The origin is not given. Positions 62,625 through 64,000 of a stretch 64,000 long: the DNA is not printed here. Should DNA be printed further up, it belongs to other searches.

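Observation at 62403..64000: Rex-linked [FeFe]-hydrogenase-like protein that appears to have lost the canonical H-cluster cysteine ligands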

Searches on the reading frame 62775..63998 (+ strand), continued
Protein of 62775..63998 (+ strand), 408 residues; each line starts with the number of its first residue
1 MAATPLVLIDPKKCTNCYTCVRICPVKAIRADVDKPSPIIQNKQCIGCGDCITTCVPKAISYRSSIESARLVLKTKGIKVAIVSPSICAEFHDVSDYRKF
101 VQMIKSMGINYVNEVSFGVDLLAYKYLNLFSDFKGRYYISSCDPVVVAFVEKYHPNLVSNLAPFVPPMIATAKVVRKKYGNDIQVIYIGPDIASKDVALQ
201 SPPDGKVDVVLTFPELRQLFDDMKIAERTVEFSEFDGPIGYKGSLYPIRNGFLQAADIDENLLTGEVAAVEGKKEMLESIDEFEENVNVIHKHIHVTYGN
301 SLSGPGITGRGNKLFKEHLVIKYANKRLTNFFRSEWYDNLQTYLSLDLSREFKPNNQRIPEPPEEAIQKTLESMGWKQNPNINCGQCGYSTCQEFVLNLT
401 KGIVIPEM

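Call 7: find_homologous_proteins(query=window:62775-63998:+, max_evalue=0.00001)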
Query window:62775-63998:+ (408 aa): 2097 proteins with E <= 0.00001 among 5110 candidates; the best 120 are listed.
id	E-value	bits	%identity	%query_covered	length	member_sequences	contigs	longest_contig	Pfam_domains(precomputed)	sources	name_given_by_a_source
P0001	2.4e-265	898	94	100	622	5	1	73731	PF02906.20,PF04060.19,PF12837.13,PF00037.33,PF12838.13,PF13237.12,PF13187.12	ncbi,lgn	-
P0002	1.9e-211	720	75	100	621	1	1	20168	PF02906.20,PF12797.13,PF04060.19,PF12837.13,PF00037.33,PF12838.13,PF13237.12,PF13187.12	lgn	-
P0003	4.8e-211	719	73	100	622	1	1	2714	PF14697.12,PF02906.20,PF12797.13,PF04060.19,PF12837.13,PF00037.33,PF12838.13,PF13237.12,PF13187.12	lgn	-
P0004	3.5e-209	713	72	100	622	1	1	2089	PF14697.12,PF02906.20,PF12797.13,PF04060.19,PF12837.13,PF00037.33,PF12838.13,PF13237.12,PF13187.12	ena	-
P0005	2.4e-208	710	75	100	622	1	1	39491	PF14697.12,PF02906.20,PF04060.19,PF12837.13,PF00037.33,PF12838.13,PF13237.12,PF13187.12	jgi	jgi:iron only hydrogenase large subunit-like protein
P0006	7.8e-208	708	73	100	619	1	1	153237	PF14697.12,PF02906.20,PF12797.13,PF04060.19,PF12837.13,PF00037.33,PF12838.13,PF13237.12,PF13183.12,PF13187.12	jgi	jgi:iron only hydrogenase large subunit-like protein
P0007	2.1e-206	704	73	100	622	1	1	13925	PF02906.20,PF12797.13,PF04060.19,PF12837.13,PF00037.33,PF12838.13,PF13237.12,PF13187.12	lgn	-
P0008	8.3e-204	695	72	100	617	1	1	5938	PF14697.12,PF02906.20,PF12797.13,PF04060.19,PF12837.13,PF00037.33,PF12838.13,PF13237.12,PF13187.12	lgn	-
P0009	2.4e-203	693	72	100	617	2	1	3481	PF02906.20,PF12797.13,PF04060.19,PF12837.13,PF00037.33,PF12838.13,PF25160.2,PF13237.12,PF13187.12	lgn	-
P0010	2.3e-202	690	72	100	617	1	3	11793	PF13188.14,PF02906.20,PF04060.19,PF12837.13,PF00037.33,PF12838.13,PF13237.12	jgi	jgi:iron only hydrogenase large subunit-like protein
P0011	5.4e-201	686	71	100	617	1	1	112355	PF02906.20,PF12797.13,PF04060.19,PF12837.13,PF00037.33,PF12838.13,PF13237.12,PF13187.12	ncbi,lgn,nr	ncbi:MAG: 4Fe-4S binding protein [Bacteroidales bacterium]|nr:4Fe-4S binding protein [Bacteroidales 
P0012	2.5e-200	684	72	99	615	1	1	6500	PF14697.12,PF02906.20,PF12797.13,PF04060.19,PF12837.13,PF00037.33,PF13484.12,PF12838.13,PF25160.2,PF13237.12,PF13187.12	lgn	-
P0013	6.1e-199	679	71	100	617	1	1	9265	PF02906.20,PF12797.13,PF04060.19,PF12837.13,PF00037.33,PF12838.13,PF13237.12,PF13183.12,PF13187.12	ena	-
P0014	4.9e-198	676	70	100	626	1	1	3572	PF02906.20,PF04060.19,PF12837.13,PF13484.12,PF12838.13,PF13237.12,PF13183.12,PF13187.12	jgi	jgi:iron only hydrogenase large subunit-like protein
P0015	4.2e-196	670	70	100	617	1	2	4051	PF14697.12,PF02906.20,PF12797.13,PF04060.19,PF12837.13,PF00037.33,PF13484.12,PF12838.13,PF13237.12,PF13183.12,PF13187.12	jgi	jgi:iron only hydrogenase large subunit-like protein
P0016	9.5e-196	668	69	100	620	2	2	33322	PF14697.12,PF02906.20,PF12797.13,PF04060.19,PF12837.13,PF00037.33,PF12838.13,PF13237.12,PF13187.12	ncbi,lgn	-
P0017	4.3e-194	663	69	100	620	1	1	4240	PF14697.12,PF02906.20,PF12797.13,PF04060.19,PF12837.13,PF00037.33,PF13484.12,PF12838.13,PF13237.12,PF13183.12,PF13187.12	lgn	-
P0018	4.9e-194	663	70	100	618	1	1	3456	PF02906.20,PF04060.19,PF12837.13,PF00037.33,PF13484.12,PF12838.13,PF13237.12,PF13183.12,PF13187.12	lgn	-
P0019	1.3e-193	661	69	100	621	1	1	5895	PF02906.20,PF12797.13,PF04060.19,PF12837.13,PF00037.33,PF12838.13,PF13237.12,PF13183.12,PF13187.12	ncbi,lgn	-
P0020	2.5e-193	661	68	100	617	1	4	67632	PF02906.20,PF04060.19,PF12837.13,PF00037.33,PF13484.12,PF12838.13,PF25160.2,PF13237.12,PF13187.12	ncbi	-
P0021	1.4e-192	658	68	100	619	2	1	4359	PF14697.12,PF02906.20,PF12797.13,PF04060.19,PF12837.13,PF00037.33,PF13484.12,PF12838.13,PF13237.12,PF13183.12,PF13187.12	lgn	-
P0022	1.3e-190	652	69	100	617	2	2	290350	PF14697.12,PF02906.20,PF12797.13,PF04060.19,PF12837.13,PF00037.33,PF12838.13,PF13237.12,PF13187.12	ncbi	-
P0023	6.0e-190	649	67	100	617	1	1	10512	PF14697.12,PF02906.20,PF12797.13,PF04060.19,PF12837.13,PF00037.33,PF12838.13,PF13237.12,PF13187.12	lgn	-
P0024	6.2e-190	649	70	99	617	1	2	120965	PF14697.12,PF02906.20,PF12797.13,PF04060.19,PF12837.13,PF00037.33,PF12838.13,PF25160.2,PF13237.12,PF13187.12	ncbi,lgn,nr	ncbi:MAG: 4Fe-4S dicluster domain-containing protein [Bacteroidales bacterium]|nr:4Fe-4S dicluster d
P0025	3.9e-189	647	68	100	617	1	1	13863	PF14697.12,PF02906.20,PF12797.13,PF04060.19,PF12837.13,PF00037.33,PF12838.13,PF13237.12,PF13187.12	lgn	-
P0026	5.5e-188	643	69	100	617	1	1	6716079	PF14697.12,PF02906.20,PF04060.19,PF12837.13,PF00037.33,PF12838.13,PF13237.12,PF13187.12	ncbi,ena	-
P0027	6.8e-187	639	67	100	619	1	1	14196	PF14697.12,PF02906.20,PF12797.13,PF04060.19,PF12837.13,PF00037.33,PF12838.13,PF13237.12,PF13187.12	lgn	-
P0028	1.0e-186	639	69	95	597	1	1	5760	PF13188.14,PF02906.20,PF04060.19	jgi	jgi:iron only hydrogenase large subunit-like protein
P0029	1.4e-186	638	68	100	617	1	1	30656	PF14697.12,PF02906.20,PF04060.19,PF12837.13,PF00037.33,PF12838.13,PF13237.12,PF13187.12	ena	-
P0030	2.7e-185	634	67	100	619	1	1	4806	PF02906.20,PF04060.19,PF12837.13,PF00037.33,PF12838.13,PF13237.12,PF13187.12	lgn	-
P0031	6.8e-184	629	65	99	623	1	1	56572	PF14697.12,PF02906.20,PF12797.13,PF04060.19,PF12837.13,PF00037.33,PF12838.13,PF13237.12,PF13183.12,PF13187.12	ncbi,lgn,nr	ncbi:MAG: 4Fe-4S binding protein [Bacteroidales bacterium]|nr:4Fe-4S binding protein [Bacteroidales 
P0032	7.6e-183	626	65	100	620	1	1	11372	PF14697.12,PF02906.20,PF04060.19,PF12837.13,PF00037.33,PF12838.13,PF25160.2,PF13237.12,PF13187.12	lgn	-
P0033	2.2e-180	618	67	95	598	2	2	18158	PF02906.20,PF04060.19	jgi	jgi:iron only hydrogenase large subunit-like protein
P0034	3.5e-180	617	65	99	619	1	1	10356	PF02906.20,PF12797.13,PF04060.19,PF12837.13,PF00037.33,PF13484.12,PF12838.13,PF13237.12,PF13183.12,PF13187.12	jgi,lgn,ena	-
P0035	1.8e-179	615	64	99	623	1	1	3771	PF14697.12,PF02906.20,PF12797.13,PF04060.19,PF12837.13,PF00037.33,PF13484.12,PF12838.13,PF13237.12,PF13183.12,PF13187.12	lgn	-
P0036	1.4e-178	612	64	99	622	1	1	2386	PF02906.20,PF12797.13,PF04060.19,PF12837.13,PF00037.33,PF13484.12,PF12838.13,PF13237.12,PF13187.12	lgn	-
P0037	5.7e-178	610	64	99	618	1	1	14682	PF02906.20,PF12797.13,PF04060.19,PF12837.13,PF00037.33,PF13484.12,PF12838.13,PF13237.12,PF13183.12,PF13187.12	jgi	jgi:iron only hydrogenase large subunit-like protein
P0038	1.2e-177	609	65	99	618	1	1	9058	PF02906.20,PF12797.13,PF04060.19,PF12837.13,PF00037.33,PF12838.13,PF13237.12,PF13187.12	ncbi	-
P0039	1.2e-177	609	65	99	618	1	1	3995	PF02906.20,PF12797.13,PF04060.19,PF12837.13,PF00037.33,PF12838.13,PF13237.12,PF13187.12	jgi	-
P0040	5.7e-177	607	61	99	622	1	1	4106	PF14697.12,PF02906.20,PF12797.13,PF04060.19,PF12837.13,PF00037.33,PF12838.13,PF13237.12,PF13183.12,PF13187.12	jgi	jgi:ferredoxin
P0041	1.0e-176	606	65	99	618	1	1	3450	PF14697.12,PF02906.20,PF12797.13,PF04060.19,PF12837.13,PF00037.33,PF13484.12,PF12838.13,PF13237.12,PF13183.12,PF13187.12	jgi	jgi:iron only hydrogenase large subunit-like protein/mRNA-degrading endonuclease RelE of RelBE toxin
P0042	3.1e-176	604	61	100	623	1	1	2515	PF14697.12,PF02906.20,PF12797.13,PF04060.19,PF12837.13,PF00037.33,PF12838.13,PF13237.12,PF13183.12,PF13187.12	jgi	jgi:iron only hydrogenase large subunit-like protein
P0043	5.4e-176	603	65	99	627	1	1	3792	PF14697.12,PF02906.20,PF12797.13,PF04060.19,PF12837.13,PF00037.33,PF12838.13,PF13237.12,PF13183.12,PF13187.12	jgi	jgi:iron only hydrogenase large subunit-like protein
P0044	8.4e-176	603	64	99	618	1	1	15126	PF14697.12,PF02906.20,PF12797.13,PF04060.19,PF12837.13,PF00037.33,PF13484.12,PF12838.13,PF13237.12,PF13187.12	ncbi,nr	ncbi:MAG: 4Fe-4S binding protein [Bacteroidales bacterium]|nr:4Fe-4S binding protein [Bacteroidales 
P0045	1.0e-175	603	64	99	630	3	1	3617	PF14697.12,PF13426.14,PF13188.14,PF12837.13,PF12838.13,PF02906.20,PF12797.13,PF04060.19,PF00037.33,PF13237.12,PF13183.12,PF13187.12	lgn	-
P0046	1.8e-175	602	63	99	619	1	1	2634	PF14697.12,PF13188.14,PF12837.13,PF13484.12,PF12838.13,PF02906.20,PF12797.13,PF04060.19,PF00037.33,PF13237.12,PF13183.12,PF13187.12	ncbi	-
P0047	2.1e-175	601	62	99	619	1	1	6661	PF14697.12,PF02906.20,PF12797.13,PF04060.19,PF12837.13,PF00037.33,PF13484.12,PF12838.13,PF13237.12,PF13183.12,PF13187.12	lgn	-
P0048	2.8e-175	601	63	98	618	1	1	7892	PF02906.20,PF12797.13,PF04060.19,PF12837.13,PF00037.33,PF13484.12,PF12838.13,PF13237.12,PF13183.12,PF13187.12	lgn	-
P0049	3.8e-175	601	64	99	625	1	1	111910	PF14697.12,PF02906.20,PF12797.13,PF04060.19,PF12837.13,PF00037.33,PF12838.13,PF13237.12,PF13183.12,PF13187.12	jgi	jgi:iron only hydrogenase large subunit-like protein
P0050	4.1e-175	601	64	99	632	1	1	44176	PF14697.12,PF13188.14,PF12837.13,PF13484.12,PF12838.13,PF02906.20,PF12797.13,PF04060.19,PF00037.33,PF13237.12,PF13183.12,PF13187.12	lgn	-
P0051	4.7e-175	600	62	99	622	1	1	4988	PF14697.12,PF13426.14,PF13188.14,PF12837.13,PF13484.12,PF12838.13,PF02906.20,PF12797.13,PF04060.19,PF00037.33,PF13237.12,PF13187.12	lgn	-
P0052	3.0e-174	598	65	99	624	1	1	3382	PF14697.12,PF13188.14,PF12837.13,PF13484.12,PF12838.13,PF02906.20,PF12797.13,PF04060.19,PF00037.33,PF13237.12,PF13183.12,PF13187.12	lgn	-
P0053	8.5e-174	596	63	99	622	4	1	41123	PF14697.12,PF13426.14,PF13188.14,PF12837.13,PF13484.12,PF12838.13,PF02906.20,PF12797.13,PF04060.19,PF00037.33,PF25160.2,PF13237.12,PF13187.12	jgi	-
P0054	8.6e-174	596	62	99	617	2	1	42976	PF02906.20,PF12797.13,PF04060.19,PF12837.13,PF00037.33,PF13484.12,PF12838.13,PF13237.12,PF13183.12,PF13187.12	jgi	jgi:iron only hydrogenase large subunit-like protein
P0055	1.2e-173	596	63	99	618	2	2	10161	PF14697.12,PF13188.14,PF12837.13,PF13484.12,PF12838.13,PF12800.13,PF02906.20,PF12797.13,PF04060.19,PF00037.33,PF13237.12,PF13183.12,PF13187.12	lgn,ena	-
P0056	2.8e-173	594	63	99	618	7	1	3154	PF13188.14,PF02906.20,PF12797.13,PF04060.19,PF12837.13,PF00037.33,PF12838.13,PF13237.12,PF13187.12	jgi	jgi:iron only hydrogenase large subunit-like protein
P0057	4.4e-173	594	63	99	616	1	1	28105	PF14697.12,PF02906.20,PF12797.13,PF04060.19,PF12837.13,PF00037.33,PF13484.12,PF12838.13,PF13237.12,PF13187.12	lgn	-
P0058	4.6e-173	594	61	99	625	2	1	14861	PF14697.12,PF13188.14,PF12837.13,PF13484.12,PF12838.13,PF02906.20,PF12797.13,PF04060.19,PF00037.33,PF13237.12,PF13183.12,PF13187.12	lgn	-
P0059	6.1e-173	593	63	100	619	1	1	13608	PF02906.20,PF04060.19,PF12837.13,PF00037.33,PF13484.12,PF12838.13,PF25160.2,PF13237.12,PF13187.12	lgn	-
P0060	1.3e-172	592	63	99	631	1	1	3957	PF14697.12,PF12837.13,PF13484.12,PF12838.13,PF02906.20,PF12797.13,PF04060.19,PF00037.33,PF25160.2,PF13237.12,PF13183.12,PF13187.12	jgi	jgi:iron only hydrogenase large subunit-like protein/PAS domain-containing protein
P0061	2.6e-172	591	63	99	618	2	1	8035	PF13188.14,PF02906.20,PF12797.13,PF04060.19,PF12837.13,PF00037.33,PF13484.12,PF12838.13,PF13237.12,PF13187.12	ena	-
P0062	4.7e-172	590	63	99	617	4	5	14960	PF14697.12,PF02906.20,PF12797.13,PF04060.19,PF12837.13,PF00037.33,PF13484.12,PF12838.13,PF13237.12,PF13183.12,PF13187.12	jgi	-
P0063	6.1e-172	590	62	100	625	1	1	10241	PF14697.12,PF12837.13,PF13484.12,PF12838.13,PF12800.13,PF02906.20,PF12797.13,PF04060.19,PF00037.33,PF13237.12,PF13183.12,PF13187.12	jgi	jgi:iron only hydrogenase large subunit-like protein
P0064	7.1e-172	590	64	99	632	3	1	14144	PF14697.12,PF13426.14,PF02906.20,PF12797.13,PF04060.19,PF12837.13,PF00037.33,PF12838.13,PF13237.12,PF13183.12,PF13187.12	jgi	jgi:iron only hydrogenase large subunit-like protein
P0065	7.4e-172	590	62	99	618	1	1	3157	PF13188.14,PF02906.20,PF12797.13,PF04060.19,PF12837.13,PF00037.33,PF12838.13,PF13237.12,PF13183.12,PF13187.12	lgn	-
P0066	1.0e-171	589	63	99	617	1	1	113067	PF13188.14,PF02906.20,PF12797.13,PF04060.19,PF12837.13,PF00037.33,PF13484.12,PF12838.13,PF13237.12,PF13183.12,PF13187.12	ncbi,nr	ncbi:MAG: 4Fe-4S dicluster domain-containing protein [Bacteroidales bacterium]|nr:4Fe-4S dicluster d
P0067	7.4e-171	586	60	99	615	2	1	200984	PF14697.12,PF13188.14,PF12837.13,PF13484.12,PF12838.13,PF02906.20,PF12797.13,PF04060.19,PF00037.33,PF13237.12,PF13183.12,PF13187.12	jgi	jgi:iron only hydrogenase large subunit-like protein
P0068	1.1e-170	586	62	99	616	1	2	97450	PF14697.12,PF02906.20,PF12797.13,PF04060.19,PF12837.13,PF00037.33,PF12838.13,PF25160.2,PF13237.12,PF13183.12,PF13187.12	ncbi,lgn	-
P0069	3.8e-170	584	62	99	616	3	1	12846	PF14697.12,PF02906.20,PF12797.13,PF04060.19,PF12837.13,PF00037.33,PF13484.12,PF12838.13,PF13237.12,PF13183.12,PF13187.12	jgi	jgi:ferredoxin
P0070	1.2e-168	579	61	99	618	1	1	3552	PF14697.12,PF13188.14,PF12837.13,PF13484.12,PF12838.13,PF02906.20,PF12797.13,PF04060.19,PF00037.33,PF13237.12,PF13183.12,PF13187.12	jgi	jgi:iron only hydrogenase large subunit-like protein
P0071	6.1e-168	577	60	99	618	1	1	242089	PF14697.12,PF13188.14,PF12837.13,PF13484.12,PF12838.13,PF12800.13,PF02906.20,PF12797.13,PF04060.19,PF00037.33,PF13237.12,PF13183.12,PF13187.12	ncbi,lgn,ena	-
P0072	4.7e-167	574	61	99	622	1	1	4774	PF14697.12,PF02906.20,PF12797.13,PF04060.19,PF12837.13,PF00037.33,PF12838.13,PF25160.2,PF13237.12,PF13187.12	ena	-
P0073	5.4e-166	570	59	99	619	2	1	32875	PF02906.20,PF12797.13,PF04060.19,PF12837.13,PF00037.33,PF12838.13,PF13237.12,PF13187.12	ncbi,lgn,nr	ncbi:MAG: 4Fe-4S dicluster domain-containing protein [Bacteroidales bacterium]|nr:4Fe-4S dicluster d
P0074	6.7e-166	570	58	99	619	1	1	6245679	PF14697.12,PF02906.20,PF12797.13,PF04060.19,PF12837.13,PF00037.33,PF12838.13,PF25160.2,PF13237.12,PF13187.12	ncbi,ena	-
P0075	3.5e-164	564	60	99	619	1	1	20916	PF14697.12,PF13188.14,PF12837.13,PF13484.12,PF12838.13,PF02906.20,PF12797.13,PF04060.19,PF00037.33,PF25160.2,PF13237.12,PF13187.12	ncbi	-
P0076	6.6e-164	564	58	99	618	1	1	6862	PF14697.12,PF02906.20,PF12797.13,PF04060.19,PF12837.13,PF00037.33,PF12838.13,PF13237.12,PF13187.12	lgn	-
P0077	6.0e-163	560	59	99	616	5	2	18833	PF14697.12,PF02906.20,PF04060.19,PF12837.13,PF00037.33,PF12838.13,PF13237.12,PF13187.12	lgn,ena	-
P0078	4.8e-162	557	58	100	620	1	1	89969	PF14697.12,PF13188.14,PF02906.20,PF12797.13,PF04060.19,PF00037.33,PF13484.12,PF12838.13,PF13237.12,PF13187.12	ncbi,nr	ncbi:MAG: 4Fe-4S binding protein [Bacteroidales bacterium]|nr:4Fe-4S binding protein [Bacteroidales 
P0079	8.3e-162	557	58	99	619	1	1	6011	PF14697.12,PF02906.20,PF12797.13,PF04060.19,PF12837.13,PF00037.33,PF13484.12,PF12838.13,PF25160.2,PF13237.12,PF13187.12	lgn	-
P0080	1.0e-161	556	59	99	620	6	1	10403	PF02906.20,PF12797.13,PF04060.19,PF12837.13,PF00037.33,PF13484.12,PF12838.13,PF13237.12,PF13187.12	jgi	jgi:ferredoxin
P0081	6.6e-161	554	58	99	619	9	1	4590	PF14697.12,PF02906.20,PF12797.13,PF12837.13,PF00037.33,PF12838.13,PF13237.12,PF13187.12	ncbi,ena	-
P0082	1.1e-160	553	57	99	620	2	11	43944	PF02906.20,PF04060.19,PF12837.13,PF00037.33,PF12838.13,PF13237.12,PF13187.12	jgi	jgi:iron only hydrogenase large subunit-like protein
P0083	1.9e-160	552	57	99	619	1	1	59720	PF14697.12,PF02906.20,PF12797.13,PF04060.19,PF12837.13,PF00037.33,PF12838.13,PF13237.12,PF13187.12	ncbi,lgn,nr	ncbi:MAG: 4Fe-4S binding protein [Bacteroidales bacterium]|nr:4Fe-4S binding protein [Bacteroidales 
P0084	2.1e-160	552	57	99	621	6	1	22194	PF14697.12,PF02906.20,PF12797.13,PF04060.19,PF12837.13,PF00037.33,PF13484.12,PF12838.13,PF25160.2,PF13237.12,PF13187.12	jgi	jgi:iron only hydrogenase large subunit-like protein/PAS domain-containing protein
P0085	5.5e-159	547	58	100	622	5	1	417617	PF02906.20,PF12797.13,PF04060.19,PF00037.33,PF12838.13,PF13237.12,PF13187.12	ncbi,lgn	-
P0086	1.2e-158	546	59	99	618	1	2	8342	PF14697.12,PF02906.20,PF12797.13,PF04060.19,PF12837.13,PF00037.33,PF12838.13,PF13237.12,PF13187.12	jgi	jgi:iron only hydrogenase large subunit-like protein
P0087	3.7e-158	545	57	99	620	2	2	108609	PF13188.14,PF02906.20,PF04060.19,PF00037.33,PF12838.13,PF13237.12,PF13187.12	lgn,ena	-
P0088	1.5e-157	543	56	99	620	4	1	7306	PF02906.20,PF12797.13,PF12837.13,PF00037.33,PF12838.13,PF13237.12,PF13187.12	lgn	-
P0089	1.9e-157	542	58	97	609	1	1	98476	PF02906.20,PF04060.19,PF12838.13,PF13237.12,PF13187.12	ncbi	-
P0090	2.4e-157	542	57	99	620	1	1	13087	PF02906.20,PF04060.19,PF00037.33,PF12838.13,PF13237.12,PF13187.12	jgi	jgi:iron only hydrogenase large subunit-like protein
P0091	5.8e-157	541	57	99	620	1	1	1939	PF13188.14,PF02906.20,PF12797.13,PF04060.19,PF12837.13,PF00037.33,PF12838.13,PF13237.12,PF13187.12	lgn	-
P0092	9.5e-157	540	57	99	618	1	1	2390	PF02906.20,PF12797.13,PF04060.19,PF12837.13,PF12838.13,PF13237.12,PF13187.12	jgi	-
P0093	1.7e-156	539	56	99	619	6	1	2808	PF02906.20,PF12797.13,PF04060.19,PF12837.13,PF00037.33,PF12838.13,PF13237.12,PF13187.12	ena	-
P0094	1.7e-156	539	57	99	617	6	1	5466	PF02906.20,PF12837.13,PF12838.13,PF13237.12,PF13187.12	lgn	-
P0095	2.4e-156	539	56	99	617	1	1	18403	PF02906.20,PF04060.19,PF12837.13,PF00037.33,PF12838.13,PF13237.12,PF13187.12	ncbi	-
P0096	2.8e-156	538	57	99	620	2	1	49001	PF13188.14,PF02906.20,PF12797.13,PF12837.13,PF00037.33,PF12838.13,PF25160.2,PF13237.12,PF13187.12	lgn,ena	-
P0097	5.8e-156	537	59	96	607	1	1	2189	PF13188.14,PF02906.20,PF13187.12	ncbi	-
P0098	7.1e-156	537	57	99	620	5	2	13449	PF02906.20,PF04060.19,PF00037.33,PF12838.13,PF13237.12,PF13187.12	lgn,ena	-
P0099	7.2e-156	537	57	98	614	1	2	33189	PF02906.20,PF04060.19,PF12837.13,PF00037.33,PF12838.13,PF13237.12,PF13187.12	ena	-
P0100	1.0e-155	537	56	99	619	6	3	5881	PF02906.20,PF12837.13,PF00037.33,PF12838.13,PF13237.12,PF13187.12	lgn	-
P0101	1.0e-155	537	56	99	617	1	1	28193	PF02906.20,PF04060.19,PF12837.13,PF00037.33,PF12838.13,PF13237.12,PF13187.12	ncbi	-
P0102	1.7e-155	536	56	99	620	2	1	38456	PF02906.20,PF12797.13,PF04060.19,PF12837.13,PF00037.33,PF12838.13,PF13237.12,PF13187.12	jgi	jgi:iron only hydrogenase large subunit-like protein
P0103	2.6e-155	535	58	99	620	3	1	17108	PF13188.14,PF02906.20,PF12797.13,PF04060.19,PF12837.13,PF00037.33,PF12838.13,PF13237.12,PF13187.12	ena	-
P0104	3.1e-155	535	57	99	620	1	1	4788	PF13188.14,PF02906.20,PF04060.19,PF00037.33,PF12838.13,PF13237.12,PF13187.12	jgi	jgi:iron only hydrogenase large subunit-like protein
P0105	5.4e-155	534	56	99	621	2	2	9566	PF02906.20,PF04060.19,PF12837.13,PF00037.33,PF12838.13,PF13237.12,PF13187.12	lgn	-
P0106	6.8e-155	534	56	99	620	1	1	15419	PF02906.20,PF12838.13,PF25160.2,PF13237.12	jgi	jgi:ferredoxin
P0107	7.0e-155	534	56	100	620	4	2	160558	PF14697.12,PF02906.20,PF12837.13,PF00037.33,PF12838.13,PF13237.12,PF13187.12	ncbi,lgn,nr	ncbi:MAG TPA: [Fe-Fe] hydrogenase large subunit C-terminal domain-containing protein [Bacteroidales 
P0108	8.4e-155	534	56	99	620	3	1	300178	PF02906.20,PF12797.13,PF12837.13,PF00037.33,PF13484.12,PF12838.13,PF13237.12,PF13187.12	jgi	jgi:iron only hydrogenase large subunit-like protein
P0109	1.2e-154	533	57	99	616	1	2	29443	PF02906.20,PF04060.19,PF12838.13,PF13237.12,PF13187.12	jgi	jgi:iron only hydrogenase large subunit-like protein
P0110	2.0e-154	532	57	99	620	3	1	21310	PF02906.20,PF12797.13,PF04060.19,PF12837.13,PF00037.33,PF12838.13,PF13237.12,PF13187.12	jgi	jgi:iron only hydrogenase large subunit-like protein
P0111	4.0e-154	531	56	100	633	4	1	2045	PF14697.12,PF02906.20,PF12797.13,PF04060.19,PF12837.13,PF00037.33,PF12838.13,PF13237.12,PF13187.12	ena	-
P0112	6.5e-154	531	55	99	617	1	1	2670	PF02906.20,PF04060.19,PF12837.13,PF00037.33,PF13484.12,PF12838.13,PF13237.12,PF13187.12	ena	-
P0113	6.7e-154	531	54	99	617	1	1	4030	PF02906.20,PF12837.13,PF12838.13,PF13237.12,PF13187.12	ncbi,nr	ncbi:MAG: 4Fe-4S dicluster domain-containing protein [Bacteroidales bacterium]|nr:4Fe-4S dicluster d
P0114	1.7e-153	529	55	99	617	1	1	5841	PF14697.12,PF02906.20,PF12797.13,PF04060.19,PF12837.13,PF00037.33,PF13484.12,PF12838.13,PF13237.12,PF13187.12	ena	-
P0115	1.9e-153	529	57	99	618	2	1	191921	PF14697.12,PF02906.20,PF12797.13,PF04060.19,PF00037.33,PF12838.13,PF13237.12,PF13187.12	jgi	-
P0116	2.0e-153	529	57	99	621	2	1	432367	PF02906.20,PF04060.19,PF12837.13,PF00037.33,PF12838.13,PF13237.12,PF13187.12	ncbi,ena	-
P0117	2.1e-153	529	56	99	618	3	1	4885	PF02906.20,PF12837.13,PF00037.33,PF12838.13,PF13237.12,PF13187.12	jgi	-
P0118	3.2e-153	528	54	99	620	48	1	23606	PF02906.20,PF04060.19,PF12837.13,PF12838.13,PF25160.2,PF13237.12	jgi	jgi:iron only hydrogenase large subunit-like protein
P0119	4.5e-153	528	56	99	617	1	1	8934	PF02906.20,PF12797.13,PF04060.19,PF12837.13,PF00037.33,PF12838.13,PF13237.12,PF13187.12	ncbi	-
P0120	5.7e-153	528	56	99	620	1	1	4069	PF14697.12,PF02906.20,PF04060.19,PF12837.13,PF00037.33,PF12838.13,PF25160.2,PF13237.12,PF13187.12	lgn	-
